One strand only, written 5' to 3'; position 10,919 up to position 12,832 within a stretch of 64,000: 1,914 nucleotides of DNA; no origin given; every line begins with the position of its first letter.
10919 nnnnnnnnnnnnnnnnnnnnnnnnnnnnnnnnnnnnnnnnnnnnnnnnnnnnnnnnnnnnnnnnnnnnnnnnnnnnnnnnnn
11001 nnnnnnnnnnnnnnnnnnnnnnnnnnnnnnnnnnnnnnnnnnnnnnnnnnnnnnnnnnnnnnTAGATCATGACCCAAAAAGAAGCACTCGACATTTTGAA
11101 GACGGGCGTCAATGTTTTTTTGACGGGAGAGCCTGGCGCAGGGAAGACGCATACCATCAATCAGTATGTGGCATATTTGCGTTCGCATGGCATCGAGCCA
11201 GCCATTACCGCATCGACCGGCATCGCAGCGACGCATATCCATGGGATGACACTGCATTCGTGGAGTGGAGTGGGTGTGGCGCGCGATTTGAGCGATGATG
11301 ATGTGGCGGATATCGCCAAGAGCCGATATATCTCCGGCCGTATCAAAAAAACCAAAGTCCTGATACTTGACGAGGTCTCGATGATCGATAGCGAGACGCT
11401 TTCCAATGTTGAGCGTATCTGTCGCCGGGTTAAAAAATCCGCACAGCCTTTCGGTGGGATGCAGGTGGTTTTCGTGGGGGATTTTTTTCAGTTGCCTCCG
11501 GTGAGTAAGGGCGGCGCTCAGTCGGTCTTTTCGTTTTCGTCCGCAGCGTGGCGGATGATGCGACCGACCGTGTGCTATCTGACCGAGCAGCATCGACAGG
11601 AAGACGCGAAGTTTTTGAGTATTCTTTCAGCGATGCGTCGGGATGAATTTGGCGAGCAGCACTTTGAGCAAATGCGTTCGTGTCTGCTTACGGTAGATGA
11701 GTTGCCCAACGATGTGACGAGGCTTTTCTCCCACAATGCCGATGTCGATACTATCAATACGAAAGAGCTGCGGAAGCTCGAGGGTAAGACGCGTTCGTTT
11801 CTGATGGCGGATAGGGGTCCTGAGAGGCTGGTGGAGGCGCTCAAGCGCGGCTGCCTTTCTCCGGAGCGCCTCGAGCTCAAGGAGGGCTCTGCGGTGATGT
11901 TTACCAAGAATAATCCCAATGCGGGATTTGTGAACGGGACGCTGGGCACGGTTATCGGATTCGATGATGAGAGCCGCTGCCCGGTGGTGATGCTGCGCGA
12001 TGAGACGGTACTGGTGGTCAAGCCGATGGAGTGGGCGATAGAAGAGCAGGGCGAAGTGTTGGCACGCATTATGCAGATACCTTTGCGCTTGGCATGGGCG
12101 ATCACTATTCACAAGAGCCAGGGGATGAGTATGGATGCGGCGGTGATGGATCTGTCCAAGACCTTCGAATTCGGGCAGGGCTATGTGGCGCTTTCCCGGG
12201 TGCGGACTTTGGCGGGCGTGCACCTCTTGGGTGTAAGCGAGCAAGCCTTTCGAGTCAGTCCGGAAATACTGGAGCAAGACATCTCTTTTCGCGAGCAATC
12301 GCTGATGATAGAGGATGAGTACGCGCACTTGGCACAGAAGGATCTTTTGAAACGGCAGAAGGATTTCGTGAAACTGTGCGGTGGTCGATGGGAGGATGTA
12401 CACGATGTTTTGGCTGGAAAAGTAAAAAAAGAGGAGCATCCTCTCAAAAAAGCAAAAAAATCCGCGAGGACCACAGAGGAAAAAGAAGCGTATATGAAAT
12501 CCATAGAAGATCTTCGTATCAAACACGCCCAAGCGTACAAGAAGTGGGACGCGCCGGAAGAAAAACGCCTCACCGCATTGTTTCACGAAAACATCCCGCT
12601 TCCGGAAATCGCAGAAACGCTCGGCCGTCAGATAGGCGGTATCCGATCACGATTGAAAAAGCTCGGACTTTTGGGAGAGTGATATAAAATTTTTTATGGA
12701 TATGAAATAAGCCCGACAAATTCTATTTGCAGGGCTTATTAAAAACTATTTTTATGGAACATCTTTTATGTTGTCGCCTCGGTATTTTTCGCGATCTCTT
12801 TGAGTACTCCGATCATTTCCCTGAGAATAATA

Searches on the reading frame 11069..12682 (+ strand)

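Call 27: search_protein_families(library=pfam, proteins=[window:11069-12682:+])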
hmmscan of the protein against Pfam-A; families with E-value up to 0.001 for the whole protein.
window:11069-12682:+ (537 aa): 11 families
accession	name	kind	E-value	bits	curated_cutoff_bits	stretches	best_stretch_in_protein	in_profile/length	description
PF05970.20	PIF1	-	6.9e-36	124.4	25.9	1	11-181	20-193/223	PIF1-like helicase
PF13604.12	AAA_30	-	1.4e-17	64.5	27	1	3-195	6-174/191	AAA domain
PF13245.12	AAA_19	-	6.6e-15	55.9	25.1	1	3-146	1-133/134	AAA domain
PF21530.3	Pif1_2B_dom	-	1.2e-07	31.7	23.9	1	254-298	2-47/47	DNA helicase Pif1, 2B domain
PF13401.12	AAA_22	-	3.2e-07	31.2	27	1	16-137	8-122/130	AAA domain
PF20720.3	nSTAND3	-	7.3e-05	23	27.2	1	4-47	8-51/155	Novel STAND NTPase 3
PF18335.7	SH3_13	-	0.00012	22.2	41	1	270-304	26-60/65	ATP-dependent RecD-like DNA helicase SH3 domain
PF13191.12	AAA_16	-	0.00038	21.4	32.6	0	13-41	22-52/167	AAA ATPase domain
PF13538.12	UvrD_C_2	-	0.00038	20.7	27.4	1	341-381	1-48/52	UvrD-like helicase C-terminal domain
PF02689.20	Herpes_Helicase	-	0.0004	19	27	0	339-379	727-769/808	Helicase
PF07728.20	AAA_5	-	0.00056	20.4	22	0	15-114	1-86/139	AAA domain (dynein-related subfamily)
